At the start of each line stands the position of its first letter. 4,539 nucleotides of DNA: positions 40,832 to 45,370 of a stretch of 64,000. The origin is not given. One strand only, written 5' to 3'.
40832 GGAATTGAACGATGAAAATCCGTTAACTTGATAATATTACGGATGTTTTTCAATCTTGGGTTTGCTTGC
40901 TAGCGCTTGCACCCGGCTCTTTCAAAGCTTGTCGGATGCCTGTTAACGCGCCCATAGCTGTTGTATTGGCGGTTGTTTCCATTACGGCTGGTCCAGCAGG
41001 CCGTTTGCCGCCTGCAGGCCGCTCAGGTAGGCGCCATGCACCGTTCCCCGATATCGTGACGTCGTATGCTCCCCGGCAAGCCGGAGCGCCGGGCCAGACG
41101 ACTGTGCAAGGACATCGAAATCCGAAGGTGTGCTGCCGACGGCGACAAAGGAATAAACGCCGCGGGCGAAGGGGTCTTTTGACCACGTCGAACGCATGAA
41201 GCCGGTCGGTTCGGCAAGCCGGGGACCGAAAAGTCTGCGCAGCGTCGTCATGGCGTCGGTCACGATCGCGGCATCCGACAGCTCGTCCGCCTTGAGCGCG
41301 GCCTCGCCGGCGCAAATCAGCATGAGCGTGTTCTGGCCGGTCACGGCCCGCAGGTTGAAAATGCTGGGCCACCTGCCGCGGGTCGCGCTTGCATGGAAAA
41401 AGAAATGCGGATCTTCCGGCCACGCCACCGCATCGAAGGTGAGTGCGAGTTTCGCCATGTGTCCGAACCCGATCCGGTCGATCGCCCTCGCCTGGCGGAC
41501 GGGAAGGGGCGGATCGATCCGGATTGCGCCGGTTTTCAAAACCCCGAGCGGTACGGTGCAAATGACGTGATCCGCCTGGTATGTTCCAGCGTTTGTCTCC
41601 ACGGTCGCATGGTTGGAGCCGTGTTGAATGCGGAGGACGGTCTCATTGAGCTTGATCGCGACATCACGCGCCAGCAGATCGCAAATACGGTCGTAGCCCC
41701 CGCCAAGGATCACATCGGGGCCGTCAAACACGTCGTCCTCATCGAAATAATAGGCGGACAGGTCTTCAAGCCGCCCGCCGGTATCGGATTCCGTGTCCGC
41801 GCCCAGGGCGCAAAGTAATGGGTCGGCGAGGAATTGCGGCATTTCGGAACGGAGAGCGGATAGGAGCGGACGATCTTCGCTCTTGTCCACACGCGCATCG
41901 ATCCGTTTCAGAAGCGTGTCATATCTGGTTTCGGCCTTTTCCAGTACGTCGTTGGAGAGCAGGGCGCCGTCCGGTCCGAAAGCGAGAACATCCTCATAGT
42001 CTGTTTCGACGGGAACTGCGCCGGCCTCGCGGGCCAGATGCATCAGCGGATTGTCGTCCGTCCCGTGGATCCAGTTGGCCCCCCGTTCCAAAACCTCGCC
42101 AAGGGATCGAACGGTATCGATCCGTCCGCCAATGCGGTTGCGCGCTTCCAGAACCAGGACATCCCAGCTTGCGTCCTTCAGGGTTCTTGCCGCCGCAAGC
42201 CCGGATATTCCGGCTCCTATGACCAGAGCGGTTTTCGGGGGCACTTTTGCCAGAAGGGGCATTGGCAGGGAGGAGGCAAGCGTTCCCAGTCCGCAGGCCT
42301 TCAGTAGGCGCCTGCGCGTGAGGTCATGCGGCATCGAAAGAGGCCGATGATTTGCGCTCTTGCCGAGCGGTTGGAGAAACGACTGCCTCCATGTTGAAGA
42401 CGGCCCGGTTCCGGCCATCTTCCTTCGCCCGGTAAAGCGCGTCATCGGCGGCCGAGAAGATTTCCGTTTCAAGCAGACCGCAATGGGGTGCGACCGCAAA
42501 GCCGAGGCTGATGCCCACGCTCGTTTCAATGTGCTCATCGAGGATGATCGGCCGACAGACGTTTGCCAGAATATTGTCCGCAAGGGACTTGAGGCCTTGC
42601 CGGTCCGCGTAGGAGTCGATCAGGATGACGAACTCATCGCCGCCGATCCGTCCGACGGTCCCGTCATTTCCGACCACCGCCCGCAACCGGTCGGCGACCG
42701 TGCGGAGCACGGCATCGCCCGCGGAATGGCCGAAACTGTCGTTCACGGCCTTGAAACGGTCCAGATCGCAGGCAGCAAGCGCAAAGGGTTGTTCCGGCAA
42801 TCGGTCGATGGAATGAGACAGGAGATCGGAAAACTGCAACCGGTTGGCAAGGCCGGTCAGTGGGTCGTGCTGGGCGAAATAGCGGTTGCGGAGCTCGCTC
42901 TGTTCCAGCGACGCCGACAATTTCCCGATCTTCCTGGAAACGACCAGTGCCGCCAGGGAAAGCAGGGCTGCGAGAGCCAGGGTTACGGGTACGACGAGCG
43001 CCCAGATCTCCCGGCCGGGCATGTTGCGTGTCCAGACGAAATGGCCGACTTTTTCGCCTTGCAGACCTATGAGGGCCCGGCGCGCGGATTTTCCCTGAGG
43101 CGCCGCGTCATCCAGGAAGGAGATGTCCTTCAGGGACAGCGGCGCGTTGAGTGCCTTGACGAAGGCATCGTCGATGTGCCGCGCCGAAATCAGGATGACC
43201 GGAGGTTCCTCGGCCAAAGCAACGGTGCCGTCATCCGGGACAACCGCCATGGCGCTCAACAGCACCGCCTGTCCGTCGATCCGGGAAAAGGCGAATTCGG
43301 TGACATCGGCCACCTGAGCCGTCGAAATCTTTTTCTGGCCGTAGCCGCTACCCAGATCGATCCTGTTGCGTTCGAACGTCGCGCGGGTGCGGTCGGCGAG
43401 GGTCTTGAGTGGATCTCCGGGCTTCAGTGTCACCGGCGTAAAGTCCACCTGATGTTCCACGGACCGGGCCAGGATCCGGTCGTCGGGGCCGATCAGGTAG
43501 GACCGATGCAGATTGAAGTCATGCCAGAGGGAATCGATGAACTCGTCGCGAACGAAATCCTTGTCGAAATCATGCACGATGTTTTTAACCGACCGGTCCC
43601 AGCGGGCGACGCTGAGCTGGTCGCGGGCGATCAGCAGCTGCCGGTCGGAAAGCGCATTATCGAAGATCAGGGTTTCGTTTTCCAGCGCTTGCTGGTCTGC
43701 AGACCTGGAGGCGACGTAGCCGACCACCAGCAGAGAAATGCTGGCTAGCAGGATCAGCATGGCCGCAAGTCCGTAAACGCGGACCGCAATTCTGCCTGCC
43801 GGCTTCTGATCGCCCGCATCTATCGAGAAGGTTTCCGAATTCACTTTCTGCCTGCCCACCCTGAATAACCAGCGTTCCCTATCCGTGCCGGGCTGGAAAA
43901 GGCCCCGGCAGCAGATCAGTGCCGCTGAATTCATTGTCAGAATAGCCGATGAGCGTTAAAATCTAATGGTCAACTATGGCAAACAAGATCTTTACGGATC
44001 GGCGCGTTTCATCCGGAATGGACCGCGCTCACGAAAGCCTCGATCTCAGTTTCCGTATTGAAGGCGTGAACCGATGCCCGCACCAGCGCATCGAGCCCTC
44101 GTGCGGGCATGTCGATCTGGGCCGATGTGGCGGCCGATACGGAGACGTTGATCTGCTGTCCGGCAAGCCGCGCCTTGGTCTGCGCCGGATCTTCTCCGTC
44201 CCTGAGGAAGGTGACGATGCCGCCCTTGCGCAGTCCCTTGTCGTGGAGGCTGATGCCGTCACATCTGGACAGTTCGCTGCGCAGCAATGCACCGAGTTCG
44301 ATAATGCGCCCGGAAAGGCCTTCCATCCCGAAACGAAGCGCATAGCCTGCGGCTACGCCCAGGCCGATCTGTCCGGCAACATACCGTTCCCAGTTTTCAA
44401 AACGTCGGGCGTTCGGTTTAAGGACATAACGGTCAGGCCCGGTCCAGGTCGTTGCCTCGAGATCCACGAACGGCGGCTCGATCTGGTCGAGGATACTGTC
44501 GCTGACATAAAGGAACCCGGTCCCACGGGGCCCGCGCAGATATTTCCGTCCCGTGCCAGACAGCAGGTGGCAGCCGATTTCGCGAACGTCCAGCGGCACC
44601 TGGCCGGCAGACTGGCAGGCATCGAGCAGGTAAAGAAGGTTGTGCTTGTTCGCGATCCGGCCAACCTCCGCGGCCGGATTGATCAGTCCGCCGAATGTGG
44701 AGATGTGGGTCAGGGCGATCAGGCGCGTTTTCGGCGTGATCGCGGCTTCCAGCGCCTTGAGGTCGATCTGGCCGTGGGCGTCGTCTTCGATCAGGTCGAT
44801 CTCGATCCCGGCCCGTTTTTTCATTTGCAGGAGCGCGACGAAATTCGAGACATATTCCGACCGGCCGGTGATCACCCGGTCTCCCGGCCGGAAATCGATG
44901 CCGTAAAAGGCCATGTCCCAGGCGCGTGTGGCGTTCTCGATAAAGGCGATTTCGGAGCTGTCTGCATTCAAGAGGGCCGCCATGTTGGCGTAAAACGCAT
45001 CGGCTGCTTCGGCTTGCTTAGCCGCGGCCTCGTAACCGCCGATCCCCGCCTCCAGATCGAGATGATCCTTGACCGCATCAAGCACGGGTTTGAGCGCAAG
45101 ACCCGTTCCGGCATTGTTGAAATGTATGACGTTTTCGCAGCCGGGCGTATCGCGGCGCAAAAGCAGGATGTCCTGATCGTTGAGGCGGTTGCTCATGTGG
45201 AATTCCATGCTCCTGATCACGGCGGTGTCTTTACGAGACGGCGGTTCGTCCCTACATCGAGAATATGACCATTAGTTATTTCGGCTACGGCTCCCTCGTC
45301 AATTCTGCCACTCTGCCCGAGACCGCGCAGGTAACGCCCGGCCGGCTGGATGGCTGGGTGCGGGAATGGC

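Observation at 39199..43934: Tat-exported flavin amine oxidase sandwiched between two paralogous CHASE4-like diguanylate cyclases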

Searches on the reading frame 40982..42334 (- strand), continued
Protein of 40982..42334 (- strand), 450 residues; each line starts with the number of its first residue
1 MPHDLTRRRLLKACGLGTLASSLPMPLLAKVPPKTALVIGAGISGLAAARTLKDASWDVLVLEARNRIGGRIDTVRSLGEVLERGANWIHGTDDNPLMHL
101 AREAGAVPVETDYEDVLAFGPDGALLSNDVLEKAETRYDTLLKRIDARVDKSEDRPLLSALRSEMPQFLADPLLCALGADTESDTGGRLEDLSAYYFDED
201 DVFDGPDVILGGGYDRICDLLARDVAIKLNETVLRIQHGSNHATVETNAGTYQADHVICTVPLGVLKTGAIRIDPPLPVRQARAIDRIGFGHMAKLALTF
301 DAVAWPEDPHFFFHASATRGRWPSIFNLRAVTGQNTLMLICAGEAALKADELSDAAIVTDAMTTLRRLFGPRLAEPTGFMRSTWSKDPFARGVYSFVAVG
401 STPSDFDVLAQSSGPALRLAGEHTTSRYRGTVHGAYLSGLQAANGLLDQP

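Call 59: find_encoding_contigs(protein=P0013, flank=4000, max_places=1)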
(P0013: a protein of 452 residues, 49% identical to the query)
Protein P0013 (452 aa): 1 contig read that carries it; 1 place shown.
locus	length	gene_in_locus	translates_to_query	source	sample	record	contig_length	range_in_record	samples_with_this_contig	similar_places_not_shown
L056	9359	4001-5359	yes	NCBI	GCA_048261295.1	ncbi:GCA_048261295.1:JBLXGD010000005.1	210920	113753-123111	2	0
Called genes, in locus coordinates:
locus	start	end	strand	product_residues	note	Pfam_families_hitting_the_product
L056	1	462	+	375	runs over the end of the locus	PF04107:GCS2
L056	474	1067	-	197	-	-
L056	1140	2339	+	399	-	PF00266:Aminotran_5, PF01053:Cys_Met_Meta_PP (faint), PF01041:DegT_DnrJ_EryC1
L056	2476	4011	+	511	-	PF05228:CHASE4, PF00990:GGDEF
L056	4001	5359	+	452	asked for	PF07992:Pyr_redox_2, PF00070:Pyr_redox (weak), PF00890:FAD_binding_2, PF01266:DAO, PF01494:FAD_binding_3 (faint), PF12831:FAD_oxidored (weak), PF13450:NAD_binding_8, PF01593:Amino_oxidase, +3 more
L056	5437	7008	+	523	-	PF05228:CHASE4, PF00990:GGDEF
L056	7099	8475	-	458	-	PF07992:Pyr_redox_2, PF13738:Pyr_redox_3, PF00070:Pyr_redox, PF02852:Pyr_redox_dim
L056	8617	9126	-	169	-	PF09832:DUF2059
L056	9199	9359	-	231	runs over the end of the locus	PF00455:DeoRC (faint), PF06026:Rib_5-P_isom_A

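Call 60: find_encoding_contigs(protein=P0020, flank=4000, max_places=1)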
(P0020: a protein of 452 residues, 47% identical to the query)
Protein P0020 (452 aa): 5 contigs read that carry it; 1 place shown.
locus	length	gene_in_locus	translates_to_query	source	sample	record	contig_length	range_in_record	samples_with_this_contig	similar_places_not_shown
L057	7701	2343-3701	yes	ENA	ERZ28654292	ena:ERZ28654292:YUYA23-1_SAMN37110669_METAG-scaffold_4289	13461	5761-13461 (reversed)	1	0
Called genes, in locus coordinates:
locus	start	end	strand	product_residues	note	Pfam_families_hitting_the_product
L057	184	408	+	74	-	-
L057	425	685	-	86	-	-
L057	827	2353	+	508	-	PF05228:CHASE4, PF00990:GGDEF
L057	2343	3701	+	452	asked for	PF07992:Pyr_redox_2 (weak), PF13738:Pyr_redox_3 (faint), PF00070:Pyr_redox (faint), PF01266:DAO, PF01593:Amino_oxidase, PF12831:FAD_oxidored (weak), PF13450:NAD_binding_8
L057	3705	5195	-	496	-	PF02074:Peptidase_M32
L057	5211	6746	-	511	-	-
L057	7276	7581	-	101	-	-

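Call 61: find_encoding_contigs(protein=P0033, flank=4000, max_places=1)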
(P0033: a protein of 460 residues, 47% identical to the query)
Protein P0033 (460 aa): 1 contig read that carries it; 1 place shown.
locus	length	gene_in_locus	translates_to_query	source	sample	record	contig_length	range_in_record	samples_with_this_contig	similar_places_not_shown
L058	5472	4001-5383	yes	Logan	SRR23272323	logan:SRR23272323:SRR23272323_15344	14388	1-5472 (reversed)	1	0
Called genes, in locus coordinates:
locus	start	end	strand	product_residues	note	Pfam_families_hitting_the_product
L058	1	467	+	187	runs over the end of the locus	PF07883:Cupin_2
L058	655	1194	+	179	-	PF04290:DctQ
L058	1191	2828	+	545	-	PF06808:DctM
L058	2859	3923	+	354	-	PF03480:DctP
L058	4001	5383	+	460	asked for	PF00070:Pyr_redox (faint), PF00890:FAD_binding_2 (weak), PF01266:DAO, PF07992:Pyr_redox_2 (weak), PF12831:FAD_oxidored (weak), PF01593:Amino_oxidase, PF13450:NAD_binding_8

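Call 62: find_encoding_contigs(protein=P0034, flank=4000, max_places=1)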
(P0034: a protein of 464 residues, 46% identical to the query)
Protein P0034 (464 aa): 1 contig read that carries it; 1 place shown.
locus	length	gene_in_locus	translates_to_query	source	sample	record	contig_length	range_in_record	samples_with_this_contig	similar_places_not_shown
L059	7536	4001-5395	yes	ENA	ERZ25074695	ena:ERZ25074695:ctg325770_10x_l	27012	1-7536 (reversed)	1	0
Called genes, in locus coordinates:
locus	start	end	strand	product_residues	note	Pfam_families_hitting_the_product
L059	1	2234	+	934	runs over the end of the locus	PF08364:IF2_assoc, PF04760:IF2_N, PF00009:GTP_EFTU, PF01926:MMR_HSR1, PF02421:FeoB_N (weak), PF22042:EF-G_D2, PF11987:IF-2, PF03144:GTP_EFTU_D2 (weak)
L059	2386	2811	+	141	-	PF02033:RBFA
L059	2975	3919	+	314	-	PF01509:TruB_N, PF16198:TruB_C_2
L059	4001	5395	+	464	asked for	PF01946:Thi4 (weak), PF00890:FAD_binding_2 (weak), PF01266:DAO (weak), PF01593:Amino_oxidase, PF07992:Pyr_redox_2 (weak), PF12831:FAD_oxidored (weak), PF13450:NAD_binding_8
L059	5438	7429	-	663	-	PF00672:HAMP, PF00015:MCPsignal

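Call 82: predict_structure(alignment_id=A3)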
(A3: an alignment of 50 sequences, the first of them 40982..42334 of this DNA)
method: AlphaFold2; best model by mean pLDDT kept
length: 450 residues; sequences in the alignment: 50
mean_pLDDT: 92.4   pTM: 0.88
mean pLDDT of the five models: 92.4, 91.4, 91.0, 90.7, 90.3
residues with pLDDT >= 90: 388; 70-90: 34; 50-70: 20; < 50: 8
segments of 3 or more residues with pLDDT < 50: 1-3, 22-24
pLDDT, mean of each block of 10 residues (from residue 1): 57 57 52 93 98 98 97 92 90 96 95 92 96 96 95 96 96 93 92 93 94 95 98 97 97 98 97 98 97 95 96 94 96 95 93 97 98 97 89 93 97 95 92 96 91
secondary structure, 60 per line:
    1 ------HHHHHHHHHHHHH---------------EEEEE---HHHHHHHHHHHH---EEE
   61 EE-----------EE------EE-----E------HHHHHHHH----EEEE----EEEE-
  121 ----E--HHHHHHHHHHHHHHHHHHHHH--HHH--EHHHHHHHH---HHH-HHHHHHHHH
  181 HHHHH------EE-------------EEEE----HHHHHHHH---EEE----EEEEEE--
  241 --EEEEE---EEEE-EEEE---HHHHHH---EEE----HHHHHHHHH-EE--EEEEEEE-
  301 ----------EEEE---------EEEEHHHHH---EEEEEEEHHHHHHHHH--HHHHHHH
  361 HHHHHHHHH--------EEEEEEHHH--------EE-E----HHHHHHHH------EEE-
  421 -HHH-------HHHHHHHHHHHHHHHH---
elements in order: H7-19 E35-39 H43-54 E58-62 H96-103 E108-111 E116-119 H128-148 H157-164 H172-185 E207-210 H215-222 E226-228 E233-238 E243-247 E251-254 E256-259 H263-268 E272-274 H279-287 E293-299 E311-314 E324-327 H328-332 E336-342 H343-351 H354-369 E378-383 H403-410 E417-419 H432-447

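Call 84: fold_search(model_id=the predicted structure, library=pdb)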
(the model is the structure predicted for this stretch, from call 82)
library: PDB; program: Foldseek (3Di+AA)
matches with E <= 10: 1958; with E <= 0.001: 1028
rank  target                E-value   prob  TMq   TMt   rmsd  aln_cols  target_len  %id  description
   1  4gu0_C                1.8e-41  1.00  0.87  0.54   2.5       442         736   29  Crystal structure of LSD2 with H3 (released 2013-02-13)
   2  7xe3_B                4.5e-41  1.00  0.87  0.53   2.0       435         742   30  Crystal structure of LSD2 in complex with cis-4-Br-2,5-F2-PCPA (S1024) (released 2022-09-14)
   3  4hsu_A                4.5e-41  1.00  0.86  0.53   2.3       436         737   30  Crystal structure of LSD2-NPAC with H3(1-26)in space group P21 (released 2013-02-13)
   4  4gut_A                4.8e-41  1.00  0.86  0.53   2.5       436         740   30  Crystal structure of LSD2-NPAC (released 2013-01-16)
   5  4fwf_A                5.1e-41  1.00  0.88  0.54   2.4       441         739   29  Complex structure of LSD2/AOF1/KDM1b with H3K4 mimic (released 2013-01-16)
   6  4gur_A                6.0e-41  1.00  0.86  0.54   2.4       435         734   29  Crystal structure of LSD2-NPAC with H3 in space group P21 (released 2013-01-16)
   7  7xe1_B                6.8e-41  1.00  0.87  0.53   2.1       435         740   29  Crystal structure of LSD2 in complex with cis-4-Br-PCPA (released 2022-09-14)
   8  4fwe                  7.6e-41  1.00  0.88  0.54   2.0       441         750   29  Native structure of LSD2 /AOF1/KDM1b in spacegroup of C2221 at 2.13A (released 2013-01-16)
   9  4gu0_D                7.6e-41  1.00  0.87  0.54   2.5       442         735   29  Crystal structure of LSD2 with H3 (released 2013-02-13)
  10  4gus_A                8.1e-41  1.00  0.86  0.53   2.3       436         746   30  Crystal structure of LSD2-NPAC with H3 in space group P3221 (released 2013-01-16)
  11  7xe2_B                1.4e-40  1.00  0.87  0.53   2.1       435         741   29  Crystal structure of LSD2 in complex with trans-4-Br-PCPA (released 2022-09-14)
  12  4gu1_A                1.4e-40  1.00  0.86  0.52   2.5       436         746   30  Crystal structure of LSD2 (released 2013-01-16)
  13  4fwj_A                1.7e-40  1.00  0.88  0.53   2.3       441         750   29  Native structure of LSD2/AOF1/KDM1b in spacegroup of I222 at 2.9A (released 2013-01-16)
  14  7xe3_A                2.6e-40  1.00  0.85  0.52   2.5       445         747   29  Crystal structure of LSD2 in complex with cis-4-Br-2,5-F2-PCPA (S1024) (released 2022-09-14)
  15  4gu0_A                3.1e-40  1.00  0.86  0.52   2.5       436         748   29  Crystal structure of LSD2 with H3 (released 2013-02-13)
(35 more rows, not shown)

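Call 101: search_protein_families(library=pfam, proteins=[L010:4254-5768:-, L013:3415-4953:+, L012:4159-5931:+], max_evalue=0.001)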
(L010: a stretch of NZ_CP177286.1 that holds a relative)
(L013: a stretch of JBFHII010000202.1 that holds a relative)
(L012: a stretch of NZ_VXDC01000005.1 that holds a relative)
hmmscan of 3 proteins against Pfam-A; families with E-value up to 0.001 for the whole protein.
L010:4254-5768:- (504 aa): 2 families
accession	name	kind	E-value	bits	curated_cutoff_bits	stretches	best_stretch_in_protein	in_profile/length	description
PF00990.26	GGDEF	-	1.8e-40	138.8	23.8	1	317-471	1-160/161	Diguanylate cyclase, GGDEF domain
PF05228.19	CHASE4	-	7.1e-14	52.6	26.2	1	59-235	2-138/140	CHASE4 domain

L013:3415-4953:+ (512 aa): 2 families
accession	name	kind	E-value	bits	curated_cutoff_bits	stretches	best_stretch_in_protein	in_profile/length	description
PF00990.26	GGDEF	-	1.5e-37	129.3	23.8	1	322-474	1-159/161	Diguanylate cyclase, GGDEF domain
PF05228.19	CHASE4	-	4.2e-19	69.5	26.2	1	65-242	2-139/140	CHASE4 domain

L012:4159-5931:+ (590 aa): 3 families
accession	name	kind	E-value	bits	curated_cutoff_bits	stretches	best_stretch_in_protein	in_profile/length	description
PF00211.25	Guanylate_cyc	-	1.1e-66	224.4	21.9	1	409-587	4-183/183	Adenylate and Guanylate cyclase catalytic domain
PF05228.19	CHASE4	-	6.3e-30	104.6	26.2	1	72-222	2-139/140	CHASE4 domain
PF00672.30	HAMP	-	1.4e-11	45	25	1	320-371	2-52/53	HAMP domain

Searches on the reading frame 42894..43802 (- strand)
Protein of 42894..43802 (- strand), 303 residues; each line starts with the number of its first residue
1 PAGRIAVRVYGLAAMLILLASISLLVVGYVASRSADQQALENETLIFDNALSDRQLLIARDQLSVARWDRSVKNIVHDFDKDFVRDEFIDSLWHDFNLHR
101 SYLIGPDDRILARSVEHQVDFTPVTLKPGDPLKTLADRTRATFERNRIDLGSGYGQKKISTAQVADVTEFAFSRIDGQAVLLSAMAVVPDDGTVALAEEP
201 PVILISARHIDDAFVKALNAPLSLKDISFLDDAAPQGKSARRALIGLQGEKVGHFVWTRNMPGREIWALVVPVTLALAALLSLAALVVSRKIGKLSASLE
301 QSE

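Call 57: search_solved_structures(query=window:42894-43802:-, max_evalue=10, show_alignments=2)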
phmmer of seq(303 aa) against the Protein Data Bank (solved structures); distinct sequences matched with E-value up to 10: 9.
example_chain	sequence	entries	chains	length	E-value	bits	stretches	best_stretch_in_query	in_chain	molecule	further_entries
4dyl_A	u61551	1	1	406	0.17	14.5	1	54-119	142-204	Tyrosine-protein kinase Fes/Fps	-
8x2t_A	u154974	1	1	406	0.17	14.5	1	54-119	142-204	Tyrosine-protein kinase Fes/Fps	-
4f5i_A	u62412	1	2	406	1.4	11.4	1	117-157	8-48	Aspartate aminotransferase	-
4f5h_A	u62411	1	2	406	1.4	11.4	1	117-157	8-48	Aspartate aminotransferase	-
4f5l_A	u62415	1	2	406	1.4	11.4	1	117-157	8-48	Aspartate aminotransferase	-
4f5k_A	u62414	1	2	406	1.4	11.4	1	117-157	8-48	Aspartate aminotransferase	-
4f5f_A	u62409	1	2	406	1.4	11.4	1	117-157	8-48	Aspartate aminotransferase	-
4f5j_A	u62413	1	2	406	1.4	11.4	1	117-157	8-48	Aspartate aminotransferase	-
4f5g_A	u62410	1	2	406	1.4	11.4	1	117-157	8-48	Aspartate aminotransferase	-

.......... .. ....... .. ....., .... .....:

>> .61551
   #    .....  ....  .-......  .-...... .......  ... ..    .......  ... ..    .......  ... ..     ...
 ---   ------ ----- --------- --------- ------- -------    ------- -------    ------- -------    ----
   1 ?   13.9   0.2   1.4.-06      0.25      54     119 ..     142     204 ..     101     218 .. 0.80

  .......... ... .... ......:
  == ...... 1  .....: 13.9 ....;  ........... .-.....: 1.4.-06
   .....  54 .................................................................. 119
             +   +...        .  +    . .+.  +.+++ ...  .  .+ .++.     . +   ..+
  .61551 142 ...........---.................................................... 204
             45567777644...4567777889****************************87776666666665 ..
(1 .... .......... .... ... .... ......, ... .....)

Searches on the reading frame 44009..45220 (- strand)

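Call 16: search_protein_families(library=pfam, proteins=[window:44009-45220:-], max_evalue=1)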
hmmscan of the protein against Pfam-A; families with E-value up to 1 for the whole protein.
window:44009-45220:- (403 aa): 4 families
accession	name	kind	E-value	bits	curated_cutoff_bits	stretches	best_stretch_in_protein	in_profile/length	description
PF00266.25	Aminotran_5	-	3e-60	204.6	21.5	1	33-396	2-371/371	Aminotransferase class-V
PF01041.23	DegT_DnrJ_EryC1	-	1.3e-11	44.8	19.8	1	73-207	26-152/360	DegT/DnrJ/EryC1/StrS aminotransferase family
PF01053.26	Cys_Met_Meta_PP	-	4.4e-05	22.7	27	1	101-230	80-202/381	Cys/Met metabolism PLP-dependent enzyme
PF01212.27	Beta_elim_lyase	-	0.0029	17.4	27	1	110-203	68-171/288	Beta-eliminating lyase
